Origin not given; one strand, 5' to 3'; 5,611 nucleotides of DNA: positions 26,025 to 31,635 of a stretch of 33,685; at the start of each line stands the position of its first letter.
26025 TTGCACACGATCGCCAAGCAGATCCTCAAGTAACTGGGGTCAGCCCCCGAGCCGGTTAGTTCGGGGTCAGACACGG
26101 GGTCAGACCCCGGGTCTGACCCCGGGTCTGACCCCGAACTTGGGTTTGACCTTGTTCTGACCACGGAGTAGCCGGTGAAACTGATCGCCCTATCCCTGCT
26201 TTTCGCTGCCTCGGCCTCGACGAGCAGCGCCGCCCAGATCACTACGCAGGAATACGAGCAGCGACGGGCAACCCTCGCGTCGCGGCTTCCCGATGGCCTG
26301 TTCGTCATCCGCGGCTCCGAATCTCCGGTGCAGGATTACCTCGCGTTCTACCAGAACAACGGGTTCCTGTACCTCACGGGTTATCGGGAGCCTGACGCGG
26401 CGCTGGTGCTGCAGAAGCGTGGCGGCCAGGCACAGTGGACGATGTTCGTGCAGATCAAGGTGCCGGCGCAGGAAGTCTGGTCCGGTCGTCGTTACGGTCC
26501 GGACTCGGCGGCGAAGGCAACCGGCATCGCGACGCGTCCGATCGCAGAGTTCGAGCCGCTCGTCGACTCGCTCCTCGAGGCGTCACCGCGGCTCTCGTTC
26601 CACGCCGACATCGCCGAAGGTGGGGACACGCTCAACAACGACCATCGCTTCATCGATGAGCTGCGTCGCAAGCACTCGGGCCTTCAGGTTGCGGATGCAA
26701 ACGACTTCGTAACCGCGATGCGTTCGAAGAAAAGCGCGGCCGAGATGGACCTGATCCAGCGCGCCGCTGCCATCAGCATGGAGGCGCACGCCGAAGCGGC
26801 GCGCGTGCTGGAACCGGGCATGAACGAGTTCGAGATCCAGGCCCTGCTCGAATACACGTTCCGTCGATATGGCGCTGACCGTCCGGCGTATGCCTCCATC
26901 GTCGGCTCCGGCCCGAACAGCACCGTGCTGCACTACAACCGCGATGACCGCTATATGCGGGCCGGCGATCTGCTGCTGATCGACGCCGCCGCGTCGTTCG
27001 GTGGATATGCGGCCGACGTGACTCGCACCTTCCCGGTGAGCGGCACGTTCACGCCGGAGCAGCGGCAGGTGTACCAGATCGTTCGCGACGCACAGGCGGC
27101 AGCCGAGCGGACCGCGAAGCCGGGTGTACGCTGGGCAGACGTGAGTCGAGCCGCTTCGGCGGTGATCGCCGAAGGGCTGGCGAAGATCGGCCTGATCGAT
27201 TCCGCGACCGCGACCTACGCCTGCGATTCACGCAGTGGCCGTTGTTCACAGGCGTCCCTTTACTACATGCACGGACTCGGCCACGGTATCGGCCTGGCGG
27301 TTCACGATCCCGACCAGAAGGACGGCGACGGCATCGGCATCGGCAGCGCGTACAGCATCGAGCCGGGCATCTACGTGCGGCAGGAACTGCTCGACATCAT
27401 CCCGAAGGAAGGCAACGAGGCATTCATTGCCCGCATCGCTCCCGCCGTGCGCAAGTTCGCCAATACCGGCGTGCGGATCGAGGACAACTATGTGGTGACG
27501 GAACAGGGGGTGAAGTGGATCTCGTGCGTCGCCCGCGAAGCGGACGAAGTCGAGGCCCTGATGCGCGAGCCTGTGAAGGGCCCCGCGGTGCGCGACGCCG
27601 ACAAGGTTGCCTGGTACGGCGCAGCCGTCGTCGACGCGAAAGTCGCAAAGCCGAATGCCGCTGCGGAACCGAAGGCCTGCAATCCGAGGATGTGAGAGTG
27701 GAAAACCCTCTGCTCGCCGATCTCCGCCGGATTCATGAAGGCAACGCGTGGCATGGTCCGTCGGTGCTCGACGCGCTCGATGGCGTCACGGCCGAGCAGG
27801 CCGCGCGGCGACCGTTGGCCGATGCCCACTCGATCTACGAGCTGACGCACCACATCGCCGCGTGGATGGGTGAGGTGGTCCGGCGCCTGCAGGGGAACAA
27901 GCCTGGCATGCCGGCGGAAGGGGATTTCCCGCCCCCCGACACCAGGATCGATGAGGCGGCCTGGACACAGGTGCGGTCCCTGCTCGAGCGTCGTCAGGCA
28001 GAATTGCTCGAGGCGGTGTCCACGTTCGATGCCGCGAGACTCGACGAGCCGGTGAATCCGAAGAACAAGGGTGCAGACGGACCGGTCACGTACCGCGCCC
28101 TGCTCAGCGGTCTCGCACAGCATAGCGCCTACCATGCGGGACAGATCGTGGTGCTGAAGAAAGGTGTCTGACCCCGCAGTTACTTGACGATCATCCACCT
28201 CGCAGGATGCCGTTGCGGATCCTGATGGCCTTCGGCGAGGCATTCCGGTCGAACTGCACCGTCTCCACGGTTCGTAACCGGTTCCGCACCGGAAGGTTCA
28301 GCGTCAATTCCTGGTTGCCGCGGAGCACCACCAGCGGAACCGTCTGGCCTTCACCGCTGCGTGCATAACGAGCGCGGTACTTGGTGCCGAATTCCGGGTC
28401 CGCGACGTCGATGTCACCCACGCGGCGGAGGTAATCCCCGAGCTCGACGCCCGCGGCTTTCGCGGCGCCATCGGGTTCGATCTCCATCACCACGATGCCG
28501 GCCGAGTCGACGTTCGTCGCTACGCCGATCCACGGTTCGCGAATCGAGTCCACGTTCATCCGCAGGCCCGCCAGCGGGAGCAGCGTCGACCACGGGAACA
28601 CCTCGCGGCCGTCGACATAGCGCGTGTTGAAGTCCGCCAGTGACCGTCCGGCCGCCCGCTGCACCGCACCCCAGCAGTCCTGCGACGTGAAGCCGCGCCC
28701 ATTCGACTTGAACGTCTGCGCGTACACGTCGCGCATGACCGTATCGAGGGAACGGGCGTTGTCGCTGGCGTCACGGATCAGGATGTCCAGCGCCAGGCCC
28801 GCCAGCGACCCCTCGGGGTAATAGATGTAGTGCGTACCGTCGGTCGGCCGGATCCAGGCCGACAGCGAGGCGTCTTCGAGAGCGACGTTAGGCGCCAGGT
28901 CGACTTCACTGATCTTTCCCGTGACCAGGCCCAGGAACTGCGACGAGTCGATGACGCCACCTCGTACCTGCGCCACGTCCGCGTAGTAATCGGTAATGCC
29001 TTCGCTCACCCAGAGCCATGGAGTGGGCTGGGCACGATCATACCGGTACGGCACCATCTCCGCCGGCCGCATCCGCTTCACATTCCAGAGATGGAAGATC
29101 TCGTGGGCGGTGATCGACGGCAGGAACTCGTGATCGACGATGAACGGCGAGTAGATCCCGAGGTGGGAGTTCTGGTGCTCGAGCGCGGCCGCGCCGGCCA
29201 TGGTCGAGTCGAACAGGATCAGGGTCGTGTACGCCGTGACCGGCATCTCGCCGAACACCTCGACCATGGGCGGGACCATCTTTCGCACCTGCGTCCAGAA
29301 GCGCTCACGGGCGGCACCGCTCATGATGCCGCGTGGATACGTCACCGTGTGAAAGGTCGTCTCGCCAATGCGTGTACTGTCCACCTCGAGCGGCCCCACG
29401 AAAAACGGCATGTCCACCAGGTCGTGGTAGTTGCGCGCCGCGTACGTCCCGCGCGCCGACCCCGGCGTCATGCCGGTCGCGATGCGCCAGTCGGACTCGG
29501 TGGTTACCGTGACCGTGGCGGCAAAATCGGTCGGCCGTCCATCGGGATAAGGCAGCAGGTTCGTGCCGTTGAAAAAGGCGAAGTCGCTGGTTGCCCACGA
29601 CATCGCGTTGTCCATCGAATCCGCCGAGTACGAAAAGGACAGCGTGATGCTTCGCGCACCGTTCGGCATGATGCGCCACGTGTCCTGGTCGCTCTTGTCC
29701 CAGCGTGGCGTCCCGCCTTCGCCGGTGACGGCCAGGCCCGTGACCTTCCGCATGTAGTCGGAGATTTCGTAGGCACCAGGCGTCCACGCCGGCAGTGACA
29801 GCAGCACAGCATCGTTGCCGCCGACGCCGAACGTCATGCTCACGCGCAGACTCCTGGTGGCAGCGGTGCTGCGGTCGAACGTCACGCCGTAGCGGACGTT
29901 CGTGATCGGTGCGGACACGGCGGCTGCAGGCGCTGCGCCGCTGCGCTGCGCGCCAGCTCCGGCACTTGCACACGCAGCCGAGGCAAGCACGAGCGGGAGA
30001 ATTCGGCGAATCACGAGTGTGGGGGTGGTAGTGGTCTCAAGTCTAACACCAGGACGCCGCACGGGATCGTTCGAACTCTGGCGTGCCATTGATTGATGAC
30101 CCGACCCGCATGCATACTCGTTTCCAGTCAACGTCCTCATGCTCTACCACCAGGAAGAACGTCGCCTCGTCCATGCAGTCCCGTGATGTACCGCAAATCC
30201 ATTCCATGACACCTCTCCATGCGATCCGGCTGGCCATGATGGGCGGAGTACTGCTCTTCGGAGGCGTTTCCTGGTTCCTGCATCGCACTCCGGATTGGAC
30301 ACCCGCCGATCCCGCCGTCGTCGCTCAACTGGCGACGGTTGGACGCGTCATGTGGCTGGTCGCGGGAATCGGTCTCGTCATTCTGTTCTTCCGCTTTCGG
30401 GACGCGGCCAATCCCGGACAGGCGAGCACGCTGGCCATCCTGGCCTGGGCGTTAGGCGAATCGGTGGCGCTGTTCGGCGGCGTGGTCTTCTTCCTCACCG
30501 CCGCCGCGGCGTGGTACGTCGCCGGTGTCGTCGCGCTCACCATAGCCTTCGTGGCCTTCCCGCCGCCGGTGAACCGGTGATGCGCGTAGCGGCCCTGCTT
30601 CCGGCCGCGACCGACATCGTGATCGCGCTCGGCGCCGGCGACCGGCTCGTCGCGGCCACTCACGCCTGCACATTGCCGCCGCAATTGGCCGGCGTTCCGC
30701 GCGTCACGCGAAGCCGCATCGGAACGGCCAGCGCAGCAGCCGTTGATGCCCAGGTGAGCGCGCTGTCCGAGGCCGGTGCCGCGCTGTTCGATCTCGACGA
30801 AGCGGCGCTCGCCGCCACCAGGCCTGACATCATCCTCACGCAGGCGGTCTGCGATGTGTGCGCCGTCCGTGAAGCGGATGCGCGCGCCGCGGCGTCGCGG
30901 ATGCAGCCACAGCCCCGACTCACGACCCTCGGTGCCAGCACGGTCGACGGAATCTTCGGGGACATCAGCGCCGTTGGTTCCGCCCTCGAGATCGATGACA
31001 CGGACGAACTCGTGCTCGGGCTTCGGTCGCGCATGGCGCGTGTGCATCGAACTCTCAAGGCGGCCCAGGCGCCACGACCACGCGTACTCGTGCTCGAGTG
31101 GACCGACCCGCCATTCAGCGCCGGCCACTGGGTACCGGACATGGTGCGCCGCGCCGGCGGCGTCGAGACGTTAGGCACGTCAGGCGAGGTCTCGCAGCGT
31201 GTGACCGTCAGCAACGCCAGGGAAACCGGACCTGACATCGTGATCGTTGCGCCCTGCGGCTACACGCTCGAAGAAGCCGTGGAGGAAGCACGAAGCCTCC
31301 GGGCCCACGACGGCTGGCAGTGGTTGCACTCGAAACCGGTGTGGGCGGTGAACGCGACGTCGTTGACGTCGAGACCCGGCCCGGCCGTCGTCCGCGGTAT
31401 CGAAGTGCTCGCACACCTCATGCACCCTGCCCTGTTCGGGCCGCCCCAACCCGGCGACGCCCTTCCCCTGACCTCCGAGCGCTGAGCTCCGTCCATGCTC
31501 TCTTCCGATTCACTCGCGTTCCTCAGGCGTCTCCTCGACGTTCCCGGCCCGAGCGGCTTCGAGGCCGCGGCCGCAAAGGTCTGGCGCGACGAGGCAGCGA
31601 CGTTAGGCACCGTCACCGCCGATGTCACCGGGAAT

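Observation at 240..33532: Heptamer GTTAGGC is strongly over-represented, strand-skewed and independent of gene orientation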

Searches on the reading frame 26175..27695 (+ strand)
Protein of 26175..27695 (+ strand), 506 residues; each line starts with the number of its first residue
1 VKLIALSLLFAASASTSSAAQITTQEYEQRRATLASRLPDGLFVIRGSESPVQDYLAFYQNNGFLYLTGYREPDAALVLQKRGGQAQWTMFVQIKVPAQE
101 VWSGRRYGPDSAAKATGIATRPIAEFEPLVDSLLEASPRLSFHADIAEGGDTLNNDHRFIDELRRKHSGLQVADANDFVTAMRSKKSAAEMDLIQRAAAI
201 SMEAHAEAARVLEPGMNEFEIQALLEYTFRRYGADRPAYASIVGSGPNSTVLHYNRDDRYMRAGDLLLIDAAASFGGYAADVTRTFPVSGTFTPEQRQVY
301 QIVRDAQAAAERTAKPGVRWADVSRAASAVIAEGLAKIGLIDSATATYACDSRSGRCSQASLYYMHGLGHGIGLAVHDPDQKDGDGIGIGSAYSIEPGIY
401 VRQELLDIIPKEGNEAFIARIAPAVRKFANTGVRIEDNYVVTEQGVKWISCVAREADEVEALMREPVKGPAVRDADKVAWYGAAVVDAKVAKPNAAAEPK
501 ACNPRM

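Call 10: search_protein_families(library=pfam, proteins=[window:26175-27695:+])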
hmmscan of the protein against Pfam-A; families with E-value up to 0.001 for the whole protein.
window:26175-27695:+ (506 aa): 2 families
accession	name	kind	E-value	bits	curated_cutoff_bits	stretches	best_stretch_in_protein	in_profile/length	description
PF00557.29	Peptidase_M24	-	1.3e-58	198.6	23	1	193-443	2-208/208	Metallopeptidase family M24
PF05195.22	AMP_N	-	5.1e-21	75.1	24.6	1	27-137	1-117/121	Aminopeptidase P, N-terminal domain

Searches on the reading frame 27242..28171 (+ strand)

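Call 10: search_protein_families(library=pfam, proteins=[window:27242-28171:+])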
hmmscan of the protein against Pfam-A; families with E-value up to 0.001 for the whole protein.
window:27242-28171:+ (309 aa): 3 families
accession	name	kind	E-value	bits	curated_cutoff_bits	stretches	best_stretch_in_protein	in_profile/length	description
PF12867.12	DinB_2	-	2e-17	64.2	24.8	1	175-302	9-128/128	DinB superfamily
PF04978.18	MST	-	3.8e-11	44.1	27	1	174-305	12-143/149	Mycothiol-S-transferase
PF05163.17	DinB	-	6.8e-06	26.6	23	1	166-305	10-141/165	DinB family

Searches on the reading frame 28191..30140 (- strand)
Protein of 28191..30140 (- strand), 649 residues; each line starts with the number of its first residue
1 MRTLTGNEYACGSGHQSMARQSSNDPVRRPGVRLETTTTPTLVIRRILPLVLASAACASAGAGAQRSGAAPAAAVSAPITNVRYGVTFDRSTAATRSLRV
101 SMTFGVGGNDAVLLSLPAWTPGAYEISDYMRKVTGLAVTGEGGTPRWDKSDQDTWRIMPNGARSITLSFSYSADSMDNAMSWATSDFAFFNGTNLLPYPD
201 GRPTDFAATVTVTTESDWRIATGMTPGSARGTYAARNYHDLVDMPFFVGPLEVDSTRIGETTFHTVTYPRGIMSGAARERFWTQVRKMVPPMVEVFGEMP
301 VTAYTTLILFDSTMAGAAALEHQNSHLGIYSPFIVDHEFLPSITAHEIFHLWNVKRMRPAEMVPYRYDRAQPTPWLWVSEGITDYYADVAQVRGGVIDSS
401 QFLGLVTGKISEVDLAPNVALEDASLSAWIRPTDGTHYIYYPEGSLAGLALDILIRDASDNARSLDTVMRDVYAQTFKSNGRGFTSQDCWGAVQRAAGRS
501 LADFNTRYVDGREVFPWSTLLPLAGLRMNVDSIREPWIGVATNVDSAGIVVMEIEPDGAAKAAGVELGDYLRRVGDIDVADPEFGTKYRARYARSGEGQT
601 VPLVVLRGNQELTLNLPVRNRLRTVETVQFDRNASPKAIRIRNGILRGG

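Call 10: search_protein_families(library=pfam, proteins=[window:28191-30140:-])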
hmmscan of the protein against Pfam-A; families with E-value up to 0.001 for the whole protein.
window:28191-30140:- (649 aa): 3 families
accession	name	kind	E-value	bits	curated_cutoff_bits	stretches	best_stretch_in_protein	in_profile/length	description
PF17899.6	Peptidase_M61_N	-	3.9e-36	125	23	1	89-249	5-167/168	Peptidase M61 N-terminal domain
PF05299.18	Peptidase_M61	-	3.8e-24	85.8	22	1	342-446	4-117/118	M61 glycyl aminopeptidase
PF13180.12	PDZ_2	-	1.9e-08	34.9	27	1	537-618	2-80/80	PDZ domain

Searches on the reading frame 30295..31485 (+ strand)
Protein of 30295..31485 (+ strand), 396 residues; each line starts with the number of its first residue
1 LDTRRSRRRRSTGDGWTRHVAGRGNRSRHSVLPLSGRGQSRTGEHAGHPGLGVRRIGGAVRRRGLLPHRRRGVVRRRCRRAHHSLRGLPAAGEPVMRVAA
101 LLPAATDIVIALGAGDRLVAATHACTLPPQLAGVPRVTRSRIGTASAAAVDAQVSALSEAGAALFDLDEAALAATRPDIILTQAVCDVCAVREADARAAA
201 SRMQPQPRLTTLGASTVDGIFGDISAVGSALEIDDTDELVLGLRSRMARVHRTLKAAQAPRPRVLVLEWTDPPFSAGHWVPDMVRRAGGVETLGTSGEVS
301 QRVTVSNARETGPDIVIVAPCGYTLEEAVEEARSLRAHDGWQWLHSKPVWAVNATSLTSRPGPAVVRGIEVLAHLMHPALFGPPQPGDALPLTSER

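Call 10: search_protein_families(library=pfam, proteins=[window:30295-31485:+])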
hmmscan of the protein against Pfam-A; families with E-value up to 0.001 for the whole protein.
window:30295-31485:+ (396 aa): 1 family
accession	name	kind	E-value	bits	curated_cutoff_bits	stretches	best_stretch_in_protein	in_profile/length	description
PF01497.23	Peripla_BP_2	-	6.5e-08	32.7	27.5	1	98-342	1-218/235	Periplasmic binding protein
